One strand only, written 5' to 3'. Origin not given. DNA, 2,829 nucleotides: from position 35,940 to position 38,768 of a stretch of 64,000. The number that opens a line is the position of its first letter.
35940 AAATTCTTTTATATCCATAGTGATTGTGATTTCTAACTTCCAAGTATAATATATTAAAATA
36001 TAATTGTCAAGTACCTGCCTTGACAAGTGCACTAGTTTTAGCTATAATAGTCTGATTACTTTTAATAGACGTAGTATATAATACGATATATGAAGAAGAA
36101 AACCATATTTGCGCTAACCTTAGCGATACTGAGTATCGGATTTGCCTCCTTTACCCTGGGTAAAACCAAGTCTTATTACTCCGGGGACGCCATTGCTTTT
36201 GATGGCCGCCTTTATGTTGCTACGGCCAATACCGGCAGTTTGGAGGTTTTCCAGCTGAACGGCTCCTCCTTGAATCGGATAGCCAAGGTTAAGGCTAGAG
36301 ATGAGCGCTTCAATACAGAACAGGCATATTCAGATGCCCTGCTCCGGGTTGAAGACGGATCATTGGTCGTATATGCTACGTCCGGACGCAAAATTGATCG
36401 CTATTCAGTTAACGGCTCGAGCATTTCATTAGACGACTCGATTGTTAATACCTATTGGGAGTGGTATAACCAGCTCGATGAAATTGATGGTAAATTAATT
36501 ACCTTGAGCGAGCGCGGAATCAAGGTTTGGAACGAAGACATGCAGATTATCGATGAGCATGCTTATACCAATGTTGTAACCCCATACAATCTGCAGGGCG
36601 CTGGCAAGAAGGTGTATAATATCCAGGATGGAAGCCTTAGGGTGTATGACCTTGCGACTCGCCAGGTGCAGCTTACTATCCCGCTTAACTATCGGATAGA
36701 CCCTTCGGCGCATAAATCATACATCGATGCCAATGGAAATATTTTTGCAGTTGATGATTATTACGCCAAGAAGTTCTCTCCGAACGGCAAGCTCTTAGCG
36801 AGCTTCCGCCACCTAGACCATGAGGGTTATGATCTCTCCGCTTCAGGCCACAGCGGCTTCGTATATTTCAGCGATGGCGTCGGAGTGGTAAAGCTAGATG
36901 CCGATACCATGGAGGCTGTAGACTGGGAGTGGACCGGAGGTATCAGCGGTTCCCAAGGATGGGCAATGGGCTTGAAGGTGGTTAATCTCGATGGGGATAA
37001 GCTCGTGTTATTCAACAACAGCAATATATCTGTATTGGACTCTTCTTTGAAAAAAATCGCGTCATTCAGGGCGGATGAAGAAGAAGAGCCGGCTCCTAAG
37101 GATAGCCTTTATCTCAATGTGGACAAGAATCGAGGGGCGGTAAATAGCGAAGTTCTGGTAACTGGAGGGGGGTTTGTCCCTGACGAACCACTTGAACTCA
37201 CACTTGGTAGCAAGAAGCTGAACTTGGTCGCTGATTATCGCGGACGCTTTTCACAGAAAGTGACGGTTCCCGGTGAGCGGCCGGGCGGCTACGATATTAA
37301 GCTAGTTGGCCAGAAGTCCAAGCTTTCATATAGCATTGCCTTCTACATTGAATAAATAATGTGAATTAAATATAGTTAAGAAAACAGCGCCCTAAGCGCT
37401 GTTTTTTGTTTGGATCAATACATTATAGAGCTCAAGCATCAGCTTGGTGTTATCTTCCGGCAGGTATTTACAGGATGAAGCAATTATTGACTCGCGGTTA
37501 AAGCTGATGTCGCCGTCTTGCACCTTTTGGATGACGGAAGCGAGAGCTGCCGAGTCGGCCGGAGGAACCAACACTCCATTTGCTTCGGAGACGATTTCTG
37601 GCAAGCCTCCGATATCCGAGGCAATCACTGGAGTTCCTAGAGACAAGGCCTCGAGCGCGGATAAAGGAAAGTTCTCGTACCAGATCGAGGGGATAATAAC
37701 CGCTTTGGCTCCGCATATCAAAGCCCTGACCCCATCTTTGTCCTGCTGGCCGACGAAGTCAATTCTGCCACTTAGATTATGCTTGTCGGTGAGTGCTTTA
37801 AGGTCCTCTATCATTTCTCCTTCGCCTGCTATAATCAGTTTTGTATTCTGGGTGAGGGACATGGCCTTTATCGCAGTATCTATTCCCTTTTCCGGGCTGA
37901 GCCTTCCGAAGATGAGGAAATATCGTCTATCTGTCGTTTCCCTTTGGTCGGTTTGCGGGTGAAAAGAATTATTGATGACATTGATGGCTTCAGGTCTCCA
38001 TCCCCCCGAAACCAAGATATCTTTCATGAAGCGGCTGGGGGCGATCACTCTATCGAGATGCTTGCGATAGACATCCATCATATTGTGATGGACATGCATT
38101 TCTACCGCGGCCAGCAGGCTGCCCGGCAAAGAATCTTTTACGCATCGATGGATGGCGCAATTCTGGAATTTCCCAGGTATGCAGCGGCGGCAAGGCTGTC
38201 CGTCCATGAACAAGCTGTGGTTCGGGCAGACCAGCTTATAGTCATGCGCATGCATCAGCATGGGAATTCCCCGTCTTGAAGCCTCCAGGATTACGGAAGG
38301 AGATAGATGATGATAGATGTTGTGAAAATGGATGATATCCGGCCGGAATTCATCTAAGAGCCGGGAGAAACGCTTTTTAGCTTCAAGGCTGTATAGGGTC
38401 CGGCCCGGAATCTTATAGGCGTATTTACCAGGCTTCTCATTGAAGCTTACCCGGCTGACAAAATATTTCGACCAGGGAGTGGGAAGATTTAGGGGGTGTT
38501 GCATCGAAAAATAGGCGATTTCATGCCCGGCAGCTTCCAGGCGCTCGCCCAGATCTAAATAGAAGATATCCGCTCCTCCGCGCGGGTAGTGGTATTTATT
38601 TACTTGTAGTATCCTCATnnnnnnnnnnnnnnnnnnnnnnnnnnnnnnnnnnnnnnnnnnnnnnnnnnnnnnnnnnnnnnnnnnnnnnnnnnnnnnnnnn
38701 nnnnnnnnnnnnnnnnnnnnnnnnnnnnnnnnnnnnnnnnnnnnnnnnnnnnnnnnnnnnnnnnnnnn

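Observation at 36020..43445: A GT4-GT4-Wzy_C-GHL operon bracketed by two divergent paralogous surface proteins: candidate protein O-glycosylation or surface-layer module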

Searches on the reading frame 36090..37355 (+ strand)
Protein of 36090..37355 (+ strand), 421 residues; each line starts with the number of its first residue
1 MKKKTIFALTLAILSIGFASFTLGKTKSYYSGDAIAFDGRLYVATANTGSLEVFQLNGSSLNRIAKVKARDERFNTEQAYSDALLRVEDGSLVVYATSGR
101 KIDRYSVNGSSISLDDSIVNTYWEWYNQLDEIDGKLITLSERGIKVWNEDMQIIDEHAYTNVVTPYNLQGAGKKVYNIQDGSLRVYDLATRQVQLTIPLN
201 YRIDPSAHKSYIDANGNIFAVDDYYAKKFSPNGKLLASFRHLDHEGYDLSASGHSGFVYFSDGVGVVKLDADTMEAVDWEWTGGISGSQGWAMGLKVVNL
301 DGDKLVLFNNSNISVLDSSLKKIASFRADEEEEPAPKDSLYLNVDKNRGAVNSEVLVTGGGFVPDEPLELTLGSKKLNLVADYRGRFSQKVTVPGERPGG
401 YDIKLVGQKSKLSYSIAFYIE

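Call 3: search_protein_families(library=pfam, proteins=[window:36090-37355:+], max_evalue=0.01)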
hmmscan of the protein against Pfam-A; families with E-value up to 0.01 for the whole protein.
window:36090-37355:+ (421 aa): 2 families
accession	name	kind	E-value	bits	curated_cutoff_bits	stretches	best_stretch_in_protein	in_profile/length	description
PF03478.24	Beta-prop_KIB1-4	-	0.00055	20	27.4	0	21-94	104-170/242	KIB1-4 beta-propeller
PF25172.1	Beta-prop_WDR3_2nd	-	0.0079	15.9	140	0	133-197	11-76/293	WDR3 second beta-propeller domain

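Call 15: find_homologous_proteins(query=window:36090-37355:+, max_evalue=0.001)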
Query window:36090-37355:+ (421 aa): 314 proteins with E <= 0.001 among 7082 candidates; the best 120 are listed.
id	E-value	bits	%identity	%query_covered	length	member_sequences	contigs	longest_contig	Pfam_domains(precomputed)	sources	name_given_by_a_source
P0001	4.6e-277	936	100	100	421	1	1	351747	-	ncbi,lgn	ncbi:MAG: hypothetical protein ACM3PZ_02830 [Bacillota bacterium]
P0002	9.3e-150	517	55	100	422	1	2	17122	-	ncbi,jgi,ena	jgi:hypothetical protein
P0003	4.1e-149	515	55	100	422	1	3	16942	-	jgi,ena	-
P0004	2.1e-148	513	54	100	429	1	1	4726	-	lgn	-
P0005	5.2e-146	505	54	100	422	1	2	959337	-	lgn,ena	-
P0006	1.3e-143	497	53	100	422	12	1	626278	-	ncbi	-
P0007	4.6e-142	492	54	100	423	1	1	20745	-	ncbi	-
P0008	1.0e-140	487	53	100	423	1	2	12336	PF25172.2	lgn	-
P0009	4.5e-140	485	53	100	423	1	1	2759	-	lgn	-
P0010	5.9e-140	485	52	100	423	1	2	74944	-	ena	-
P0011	1.0e-139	484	53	100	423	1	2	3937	PF25172.2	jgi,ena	-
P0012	1.3e-139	484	52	100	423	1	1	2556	PF25172.2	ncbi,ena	-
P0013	1.9e-139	483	52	100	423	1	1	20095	PF25172.2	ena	-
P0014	9.2e-137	474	51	100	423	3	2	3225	-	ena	-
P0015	1.4e-136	474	53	100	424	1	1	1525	-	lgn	-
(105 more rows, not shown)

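Call 18: find_related_loci(query=A1, collection=genome_contigs, flank=10000)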
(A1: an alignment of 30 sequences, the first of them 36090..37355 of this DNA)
Query A1 (421 aa) in genome_contigs; peptide patterns used: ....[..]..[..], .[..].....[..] (x = any residue, [..] = any of these).
141 stretches matched a pattern; 80 encode a relative of the query (tblastn E <= 1e-3); 78 distinct loci.
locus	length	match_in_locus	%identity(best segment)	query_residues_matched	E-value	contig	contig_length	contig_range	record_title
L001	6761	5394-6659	55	1-421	3e-157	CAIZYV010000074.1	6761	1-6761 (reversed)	Candidatus Falkowbacteria bacterium isolate Loc090907-5m_bin-395 genome assembly, contig: bin-395:074/114, whole genome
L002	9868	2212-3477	53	1-421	7e-151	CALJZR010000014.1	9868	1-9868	MAG TPA_asm: uncultured bacterium isolate SRR3330157_bin.27_CONCOCT_v1.1_MAG genome assembly, contig: ERZ724089.4873, wh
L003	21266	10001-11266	53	1-421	1e-149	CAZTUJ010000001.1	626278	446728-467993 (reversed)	MAG TPA_asm: uncultured Gammaproteobacteria bacterium isolate SRP272421_co2_96 genome assembly, contig: NODE_1_length_62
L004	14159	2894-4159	51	1-421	2e-141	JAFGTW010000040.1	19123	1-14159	MAG: Patescibacteria group bacterium isolate ZodW_maxbin.059 k87_12071839, whole genome shotgun sequence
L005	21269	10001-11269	51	1-421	7e-140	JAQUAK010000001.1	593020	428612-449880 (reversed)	MAG: Patescibacteria group bacterium isolate STC_82 NODE_12_length_593020_cov_6.814130_Sandtown_C, whole genome shotgun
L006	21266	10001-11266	49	1-421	4e-139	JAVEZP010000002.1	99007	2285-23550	MAG: Patescibacteria group bacterium isolate BF4_68 NODE_559_length_99007_cov_25.927599_Biofilm4, whole genome shotgun s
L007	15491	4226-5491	49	1-421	7e-138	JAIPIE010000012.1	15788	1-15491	MAG: Patescibacteria group bacterium isolate Tobar13.5m-G67 Tobar13-5m-C4260, whole genome shotgun sequence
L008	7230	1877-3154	50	1-421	1e-129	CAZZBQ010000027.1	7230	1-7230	MAG TPA_asm: uncultured Gammaproteobacteria bacterium isolate SRP294416_co1_773 genome assembly, contig: NODE_24146_leng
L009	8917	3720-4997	48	1-421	1e-128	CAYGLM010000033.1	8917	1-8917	MAG TPA_asm: uncultured Gammaproteobacteria bacterium isolate ERP113451_co4_283 genome assembly, contig: NODE_5423_lengt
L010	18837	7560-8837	49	1-421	2e-127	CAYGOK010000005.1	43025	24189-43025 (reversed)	MAG TPA_asm: uncultured Gammaproteobacteria bacterium isolate ERP113451_co4_182 genome assembly, contig: NODE_270_length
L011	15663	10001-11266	44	1-421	3e-126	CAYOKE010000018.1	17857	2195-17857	MAG TPA_asm: uncultured Gammaproteobacteria bacterium isolate SRP263991_co1_502 genome assembly, contig: NODE_4613_lengt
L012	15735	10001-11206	47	21-421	2e-123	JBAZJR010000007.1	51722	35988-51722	MAG: Patescibacteria group bacterium isolate SO_2017_LW4_124 scaffold_1651_c1_LW137-91_2017, whole genome shotgun sequen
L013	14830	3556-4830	45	1-421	3e-123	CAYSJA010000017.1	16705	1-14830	MAG TPA_asm: uncultured Gammaproteobacteria bacterium isolate SRP067234_co1_274 genome assembly, contig: k99_1045732, wh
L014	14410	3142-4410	48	1-421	4e-126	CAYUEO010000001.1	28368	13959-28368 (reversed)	MAG TPA_asm: uncultured Gammaproteobacteria bacterium isolate SRP118108_co5_465 genome assembly, contig: NODE_1275_lengt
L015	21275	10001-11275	47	1-421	8e-121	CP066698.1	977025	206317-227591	MAG: Candidatus Falkowbacteria bacterium isolate NC_groundwater_1683_Pr3_B-0.1um_40_26 chromosome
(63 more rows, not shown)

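Call 25: search_protein_families(library=ncbifam, proteins=[window:36090-37355:+], max_evalue=0.01)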
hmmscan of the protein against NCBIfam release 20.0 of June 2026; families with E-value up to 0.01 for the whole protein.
window:36090-37355:+ (421 aa): 0 families

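Call 26: predict_structure(alignment_id=A1)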
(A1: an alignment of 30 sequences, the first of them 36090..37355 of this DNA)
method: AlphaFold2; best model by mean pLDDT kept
length: 421 residues; sequences in the alignment: 30
mean_pLDDT: 87.6   pTM: 0.74
mean pLDDT of the five models: 87.6, 86.6, 86.1, 85.2, 84.6
residues with pLDDT >= 90: 250; 70-90: 136; 50-70: 29; < 50: 6
segments of 3 or more residues with pLDDT < 50: 19-24
pLDDT, mean of each block of 10 residues (from residue 1): 79 66 63 94 93 95 92 79 94 93 92 91 82 90 90 92 85 90 93 93 75 92 89 93 82 93 89 94 60 89 92 92 88 68 92 93 91 94 90 94 91 91 91
secondary structure, 60 per line:
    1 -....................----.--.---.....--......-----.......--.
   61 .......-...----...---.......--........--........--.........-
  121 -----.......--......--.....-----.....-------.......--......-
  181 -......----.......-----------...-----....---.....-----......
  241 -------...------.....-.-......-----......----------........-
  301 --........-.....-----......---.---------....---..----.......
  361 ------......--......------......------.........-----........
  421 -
elements in order: H2-21 E33-37 E40-45 E51-57 E60-67 E69-71 E76-78 E82-88 E91-98 E101-108 E111-119 E126-132 E135-140 E143-147 E153-157 E168-171 E174-179 E182-187 E192-198 E210-212 E218-221 E225-229 E235-240 E248-250 E257-261 E265-270 E276-281 E292-299 E303-310 E312-316 E322-327 E341-344 E354-360 E367-372 E375-380 E387-392 E399-407 E413-420

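Call 50: search_solved_structures(query=A1, max_evalue=1)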
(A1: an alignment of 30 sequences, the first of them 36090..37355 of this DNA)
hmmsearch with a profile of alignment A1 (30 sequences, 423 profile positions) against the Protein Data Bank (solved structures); distinct sequences matched with E-value up to 1: 3.
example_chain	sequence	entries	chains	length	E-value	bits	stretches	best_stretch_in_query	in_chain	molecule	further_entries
4zlr_A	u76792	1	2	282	0.54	12.3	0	31-58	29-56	Brain tumor protein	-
1q7f_A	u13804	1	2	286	0.58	12.1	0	31-58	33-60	brain tumor CG10719-PA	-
5ex7_A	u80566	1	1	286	0.59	12.1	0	31-58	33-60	Brain tumor protein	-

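Call 60: search_protein_families(library=pfam, proteins=[window:36090-37355:+], max_evalue=1)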
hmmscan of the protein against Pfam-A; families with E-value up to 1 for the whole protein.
window:36090-37355:+ (421 aa): 2 families
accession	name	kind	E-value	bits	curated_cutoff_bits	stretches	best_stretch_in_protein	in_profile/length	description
PF03478.24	Beta-prop_KIB1-4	-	0.00055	20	27.4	1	21-94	104-170/242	KIB1-4 beta-propeller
PF25172.1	Beta-prop_WDR3_2nd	-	0.0079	15.9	140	1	133-197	11-76/293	WDR3 second beta-propeller domain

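Call 67: find_encoding_contigs(protein=window:36090-37355:+, flank=10000, max_places=3)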
Protein window:36090-37355:+ (421 aa): 2 contigs read that carry it; 1 place shown.
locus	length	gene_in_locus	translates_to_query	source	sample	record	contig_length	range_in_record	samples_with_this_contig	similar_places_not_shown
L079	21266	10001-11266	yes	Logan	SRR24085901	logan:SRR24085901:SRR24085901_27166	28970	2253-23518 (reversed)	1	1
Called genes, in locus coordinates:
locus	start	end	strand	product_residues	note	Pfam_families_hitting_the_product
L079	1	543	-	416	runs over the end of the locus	PF01551:Peptidase_M23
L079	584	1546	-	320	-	PF13354:Beta-lactamase2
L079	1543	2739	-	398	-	PF03808:Glyco_tran_WecG, PF00293:NUDIX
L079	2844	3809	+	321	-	PF01544:CorA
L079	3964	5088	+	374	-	PF09314:DUF1972 (faint), PF13439:Glyco_transf_4, PF13579:Glyco_trans_4_4, PF00534:Glycos_transf_1, PF13692:Glyco_trans_1_4, PF13524:Glyco_trans_1_2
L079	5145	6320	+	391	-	-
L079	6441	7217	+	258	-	-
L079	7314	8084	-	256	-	-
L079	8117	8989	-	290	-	-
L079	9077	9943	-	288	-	-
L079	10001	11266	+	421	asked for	-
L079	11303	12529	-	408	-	PF13439:Glyco_transf_4, PF13579:Glyco_trans_4_4, PF20706:GT4-conflict, PF00534:Glycos_transf_1, PF13692:Glyco_trans_1_4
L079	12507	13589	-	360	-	PF13439:Glyco_transf_4, PF13579:Glyco_trans_4_4 (weak), PF20706:GT4-conflict, PF00534:Glycos_transf_1, PF13692:Glyco_trans_1_4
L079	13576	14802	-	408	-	PF04932:Wzy_C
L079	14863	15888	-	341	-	PF14885:GHL15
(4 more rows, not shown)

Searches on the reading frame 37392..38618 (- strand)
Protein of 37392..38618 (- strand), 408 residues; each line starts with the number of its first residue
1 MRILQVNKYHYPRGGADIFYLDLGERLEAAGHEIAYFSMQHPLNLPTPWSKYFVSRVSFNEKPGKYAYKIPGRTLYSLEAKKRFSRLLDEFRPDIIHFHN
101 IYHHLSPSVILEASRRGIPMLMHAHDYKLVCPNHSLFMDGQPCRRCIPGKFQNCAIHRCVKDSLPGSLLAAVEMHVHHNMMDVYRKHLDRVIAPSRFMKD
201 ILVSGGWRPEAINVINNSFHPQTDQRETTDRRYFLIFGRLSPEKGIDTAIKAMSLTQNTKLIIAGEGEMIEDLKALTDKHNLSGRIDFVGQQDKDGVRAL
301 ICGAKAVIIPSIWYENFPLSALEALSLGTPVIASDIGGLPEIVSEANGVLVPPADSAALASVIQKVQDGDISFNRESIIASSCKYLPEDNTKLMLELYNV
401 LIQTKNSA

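Call 3: search_protein_families(library=pfam, proteins=[window:37392-38618:-], max_evalue=0.01)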
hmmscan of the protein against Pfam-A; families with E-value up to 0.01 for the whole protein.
window:37392-38618:- (408 aa): 5 families
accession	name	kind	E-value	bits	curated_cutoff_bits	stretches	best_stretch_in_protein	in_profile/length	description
PF00534.26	Glycos_transf_1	-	1.5e-36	126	26.4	1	226-368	10-157/172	Glycosyl transferases group 1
PF13692.12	Glyco_trans_1_4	-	1.9e-29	103.2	27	1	232-365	2-138/142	Glycosyl transferases group 1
PF13439.12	Glyco_transf_4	-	4.1e-17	63.2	28.5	1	14-218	2-165/170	Glycosyltransferase Family 4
PF13579.12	Glyco_trans_4_4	-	3e-13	50.8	29.7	1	14-217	1-157/158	Glycosyl transferase 4-like domain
PF20706.3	GT4-conflict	-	3.9e-11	43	26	1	221-352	187-325/385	Family 4 Glycosyltransferase in conflict systems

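Call 25: search_protein_families(library=ncbifam, proteins=[window:37392-38618:-], max_evalue=0.01)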
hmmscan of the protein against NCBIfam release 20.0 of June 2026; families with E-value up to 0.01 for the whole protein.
window:37392-38618:- (408 aa): 43 families (the best 25 are shown)
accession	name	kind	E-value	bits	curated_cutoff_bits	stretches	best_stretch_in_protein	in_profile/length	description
TIGR03999.1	thiol_BshA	equivalog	5e-22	78.3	273.7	2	254-370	225-340/375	N-acetyl-alpha-D-glucosaminyl L-malate synthase BshA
NF041876.1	EPS_EpsE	equivalog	1.5e-21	77.1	400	1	222-368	203-360/389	exopolysaccharide biosynthesis GT4 family glycosyltransferase EpsE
NF041010.1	glycosy_Agl16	equivalog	1.1e-19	70.6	575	1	183-371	129-320/352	glycosylation protein Agl16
TIGR03088.1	stp2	hypoth_equivalog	3.8e-18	65.7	409.05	1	237-368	200-337/374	TIGR03088 family PEP-CTERM/XrtA system glycosyltransferase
NF007396.0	PRK09922.1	equivalog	4.8e-18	65.2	385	1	186-402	134-356/361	lipopolysaccharide 1,6-galactosyltransferase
NF053787.1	GlcN_PG_synth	equivalog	1.2e-17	63.8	480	1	172-372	129-329/361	N-acetylglucosaminyl phosphatidylglycerol synthase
NF047684.1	TeichurnBiosyTuaC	equivalog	4.8e-17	62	550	1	229-399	217-387/391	teichuronic acid biosynthesis protein TuaC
NF046085.1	XrtY_assoc_Gly1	equivalog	5.7e-17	61.6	400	1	213-386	185-364/387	XrtY-associated glycosyltransferase XYAG1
TIGR02095.1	glgA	subfamily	3.9e-15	55.5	328.45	1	230-366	293-438/477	glycogen/starch synthase, ADP-glucose type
TIGR02149.1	glgA_Coryne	subfamily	5.2e-15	55.5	302.4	1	186-359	143-339/391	glycogen synthase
TIGR04063.1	stp3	hypoth_equivalog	5.9e-14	51.8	442.05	1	244-373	226-364/397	TIGR04063 family PEP-CTERM/XrtA system glycosyltransferase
TIGR03449.1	mycothiol_MshA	equivalog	1.6e-12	47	462.5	1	238-370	227-370/406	D-inositol-3-phosphate glycosyltransferase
NF047880.1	glyco_SdgA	exception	6.7e-12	44.7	800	1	230-370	314-457/488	serine-aspartate repeat adhesin O-glycosyltransferase SdgA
TIGR04157.1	glyco_rSAM_CFB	subfamily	7.8e-12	44.9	400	1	230-352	226-349/406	TIGR04157 family glycosyltransferase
NF012028.0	PRK15484.1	subfamily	3.8e-11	42.7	618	1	170-367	122-342/380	lipopolysaccharide N-acetylglucosaminyltransferase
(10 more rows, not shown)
